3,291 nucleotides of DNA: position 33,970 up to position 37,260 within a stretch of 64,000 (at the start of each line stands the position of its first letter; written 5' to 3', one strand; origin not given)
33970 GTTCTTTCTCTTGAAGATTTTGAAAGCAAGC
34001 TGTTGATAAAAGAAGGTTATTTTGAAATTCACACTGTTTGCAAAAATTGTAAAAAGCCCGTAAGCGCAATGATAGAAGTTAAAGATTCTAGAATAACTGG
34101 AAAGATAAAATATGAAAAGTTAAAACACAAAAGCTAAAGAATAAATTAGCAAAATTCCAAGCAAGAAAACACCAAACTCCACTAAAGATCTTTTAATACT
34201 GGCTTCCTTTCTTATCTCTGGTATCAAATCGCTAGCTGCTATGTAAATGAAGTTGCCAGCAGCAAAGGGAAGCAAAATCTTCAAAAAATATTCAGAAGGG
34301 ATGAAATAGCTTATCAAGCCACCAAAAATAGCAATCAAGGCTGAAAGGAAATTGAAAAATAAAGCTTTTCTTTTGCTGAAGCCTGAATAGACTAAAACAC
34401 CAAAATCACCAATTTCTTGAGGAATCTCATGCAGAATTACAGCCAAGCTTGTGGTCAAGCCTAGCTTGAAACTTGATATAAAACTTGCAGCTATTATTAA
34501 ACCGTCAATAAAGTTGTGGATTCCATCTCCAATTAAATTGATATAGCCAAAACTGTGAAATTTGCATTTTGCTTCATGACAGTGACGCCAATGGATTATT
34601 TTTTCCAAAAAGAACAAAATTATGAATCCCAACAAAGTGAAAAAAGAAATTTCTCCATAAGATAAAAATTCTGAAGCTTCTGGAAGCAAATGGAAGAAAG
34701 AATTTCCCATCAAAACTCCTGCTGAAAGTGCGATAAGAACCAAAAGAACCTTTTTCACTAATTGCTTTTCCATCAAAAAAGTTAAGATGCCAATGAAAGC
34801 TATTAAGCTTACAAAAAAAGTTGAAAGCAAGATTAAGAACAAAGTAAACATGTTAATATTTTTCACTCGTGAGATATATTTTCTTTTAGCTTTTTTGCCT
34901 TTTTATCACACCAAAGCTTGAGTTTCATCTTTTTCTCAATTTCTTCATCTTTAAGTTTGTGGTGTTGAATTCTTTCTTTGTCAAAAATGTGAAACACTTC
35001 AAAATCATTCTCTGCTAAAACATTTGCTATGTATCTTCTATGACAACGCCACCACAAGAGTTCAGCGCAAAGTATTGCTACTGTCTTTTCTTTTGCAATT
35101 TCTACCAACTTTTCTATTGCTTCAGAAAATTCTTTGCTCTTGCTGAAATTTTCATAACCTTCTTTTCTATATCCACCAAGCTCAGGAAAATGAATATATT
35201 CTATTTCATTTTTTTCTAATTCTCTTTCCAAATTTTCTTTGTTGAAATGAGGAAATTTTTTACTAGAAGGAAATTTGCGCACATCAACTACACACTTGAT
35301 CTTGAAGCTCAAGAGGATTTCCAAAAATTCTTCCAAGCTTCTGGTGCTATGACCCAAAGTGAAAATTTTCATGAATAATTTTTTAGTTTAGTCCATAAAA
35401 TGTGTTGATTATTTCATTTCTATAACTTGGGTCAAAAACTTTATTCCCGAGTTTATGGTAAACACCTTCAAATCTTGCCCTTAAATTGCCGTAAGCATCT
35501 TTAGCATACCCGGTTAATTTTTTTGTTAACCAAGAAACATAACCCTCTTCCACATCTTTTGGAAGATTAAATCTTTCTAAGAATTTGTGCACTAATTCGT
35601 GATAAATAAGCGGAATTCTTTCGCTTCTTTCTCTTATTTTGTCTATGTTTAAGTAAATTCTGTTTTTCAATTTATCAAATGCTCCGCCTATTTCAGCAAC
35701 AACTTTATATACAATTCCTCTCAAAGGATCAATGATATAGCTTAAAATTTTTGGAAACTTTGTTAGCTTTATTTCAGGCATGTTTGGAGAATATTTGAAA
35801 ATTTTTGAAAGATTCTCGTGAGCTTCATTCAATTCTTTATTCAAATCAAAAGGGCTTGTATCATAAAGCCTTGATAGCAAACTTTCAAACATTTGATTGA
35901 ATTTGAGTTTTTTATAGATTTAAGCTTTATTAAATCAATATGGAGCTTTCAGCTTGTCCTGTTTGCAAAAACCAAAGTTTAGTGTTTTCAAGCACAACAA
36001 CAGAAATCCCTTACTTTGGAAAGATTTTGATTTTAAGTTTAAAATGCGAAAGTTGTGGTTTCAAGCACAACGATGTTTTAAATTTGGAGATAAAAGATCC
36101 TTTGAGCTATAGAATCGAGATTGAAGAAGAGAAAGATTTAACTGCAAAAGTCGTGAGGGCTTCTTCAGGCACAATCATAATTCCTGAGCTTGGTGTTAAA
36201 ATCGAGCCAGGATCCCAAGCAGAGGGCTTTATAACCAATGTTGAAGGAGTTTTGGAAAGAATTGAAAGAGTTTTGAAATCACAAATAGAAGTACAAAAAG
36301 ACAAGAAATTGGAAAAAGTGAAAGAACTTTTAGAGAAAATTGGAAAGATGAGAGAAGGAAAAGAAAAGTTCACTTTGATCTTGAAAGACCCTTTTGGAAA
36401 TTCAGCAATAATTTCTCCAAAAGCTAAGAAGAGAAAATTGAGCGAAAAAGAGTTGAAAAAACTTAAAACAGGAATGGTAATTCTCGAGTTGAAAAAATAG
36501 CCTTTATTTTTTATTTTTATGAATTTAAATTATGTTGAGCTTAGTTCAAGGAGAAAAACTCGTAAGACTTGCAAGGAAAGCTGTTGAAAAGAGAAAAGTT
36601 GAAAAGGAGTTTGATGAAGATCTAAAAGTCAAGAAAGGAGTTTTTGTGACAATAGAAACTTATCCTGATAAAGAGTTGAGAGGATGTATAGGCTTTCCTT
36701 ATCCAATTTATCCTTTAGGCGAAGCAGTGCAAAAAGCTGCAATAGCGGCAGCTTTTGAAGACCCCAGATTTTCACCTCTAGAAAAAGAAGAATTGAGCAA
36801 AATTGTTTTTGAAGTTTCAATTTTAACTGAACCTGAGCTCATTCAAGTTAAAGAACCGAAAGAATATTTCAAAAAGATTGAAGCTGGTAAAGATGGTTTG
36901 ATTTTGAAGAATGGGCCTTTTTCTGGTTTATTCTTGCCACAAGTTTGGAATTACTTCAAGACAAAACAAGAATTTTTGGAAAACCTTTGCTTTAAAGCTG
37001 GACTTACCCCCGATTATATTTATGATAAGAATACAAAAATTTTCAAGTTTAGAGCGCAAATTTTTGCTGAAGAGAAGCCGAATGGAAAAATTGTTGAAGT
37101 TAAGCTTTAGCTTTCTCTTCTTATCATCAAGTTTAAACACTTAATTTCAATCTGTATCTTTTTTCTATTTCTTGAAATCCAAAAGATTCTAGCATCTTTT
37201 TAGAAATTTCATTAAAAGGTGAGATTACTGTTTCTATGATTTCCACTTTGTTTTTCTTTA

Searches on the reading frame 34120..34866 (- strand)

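Call 61: search_protein_families(library=pfam, proteins=[window:34120-34866:-], max_evalue=0.001)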
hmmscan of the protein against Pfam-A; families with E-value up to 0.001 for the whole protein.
window:34120-34866:- (248 aa): 1 family
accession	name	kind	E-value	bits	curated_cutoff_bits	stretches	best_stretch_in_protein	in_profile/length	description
PF02535.28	Zip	-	7.4e-43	147.4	35.1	2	101-244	172-322/323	ZIP Zinc transporter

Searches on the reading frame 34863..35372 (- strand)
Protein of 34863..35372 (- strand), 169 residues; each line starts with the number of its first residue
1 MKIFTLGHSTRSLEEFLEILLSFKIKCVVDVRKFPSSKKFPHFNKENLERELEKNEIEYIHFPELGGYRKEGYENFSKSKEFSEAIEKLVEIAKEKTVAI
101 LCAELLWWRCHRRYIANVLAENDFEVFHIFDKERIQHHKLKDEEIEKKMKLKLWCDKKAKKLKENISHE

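Call 61: search_protein_families(library=pfam, proteins=[window:34863-35372:-], max_evalue=0.001)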
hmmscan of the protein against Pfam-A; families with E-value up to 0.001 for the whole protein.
window:34863-35372:- (169 aa): 1 family
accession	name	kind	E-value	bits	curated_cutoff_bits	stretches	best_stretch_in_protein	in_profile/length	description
PF04343.18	DUF488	-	2.4e-26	93.2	22.2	1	12-119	1-121/121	Domain of unknown function DUF488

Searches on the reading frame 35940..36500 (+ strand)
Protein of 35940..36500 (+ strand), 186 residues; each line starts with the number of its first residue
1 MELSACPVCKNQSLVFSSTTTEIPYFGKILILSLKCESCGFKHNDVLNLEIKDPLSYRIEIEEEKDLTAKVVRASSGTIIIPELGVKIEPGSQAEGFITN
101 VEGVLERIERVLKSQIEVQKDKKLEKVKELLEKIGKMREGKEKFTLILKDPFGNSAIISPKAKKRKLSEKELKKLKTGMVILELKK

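Call 61: search_protein_families(library=pfam, proteins=[window:35940-36500:+], max_evalue=0.001)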
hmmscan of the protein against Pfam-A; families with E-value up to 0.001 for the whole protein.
window:35940-36500:+ (186 aa): 2 families
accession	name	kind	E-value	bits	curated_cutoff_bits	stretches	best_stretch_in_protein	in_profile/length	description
PF22794.1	jr-ZPR1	-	3e-25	89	27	1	65-172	1-113/125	ZPR1 jelly-roll domain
PF03367.19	Zn_ribbon_ZPR1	-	8.6e-10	38.3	23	1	3-46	5-48/56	ZPR1 zinc-finger domain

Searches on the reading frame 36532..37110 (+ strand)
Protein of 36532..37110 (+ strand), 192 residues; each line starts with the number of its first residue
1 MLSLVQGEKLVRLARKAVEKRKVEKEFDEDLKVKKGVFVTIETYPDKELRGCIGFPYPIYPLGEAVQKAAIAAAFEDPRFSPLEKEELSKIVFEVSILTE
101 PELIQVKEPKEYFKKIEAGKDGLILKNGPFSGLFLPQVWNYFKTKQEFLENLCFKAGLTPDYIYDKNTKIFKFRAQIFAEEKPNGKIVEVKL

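Call 61: search_protein_families(library=pfam, proteins=[window:36532-37110:+], max_evalue=0.001)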
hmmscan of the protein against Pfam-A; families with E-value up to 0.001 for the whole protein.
window:36532-37110:+ (192 aa): 1 family
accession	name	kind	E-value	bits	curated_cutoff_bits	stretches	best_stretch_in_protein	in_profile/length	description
PF01871.22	AMMECR1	-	2.1e-48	164.4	25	1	11-178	1-168/168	AMMECR1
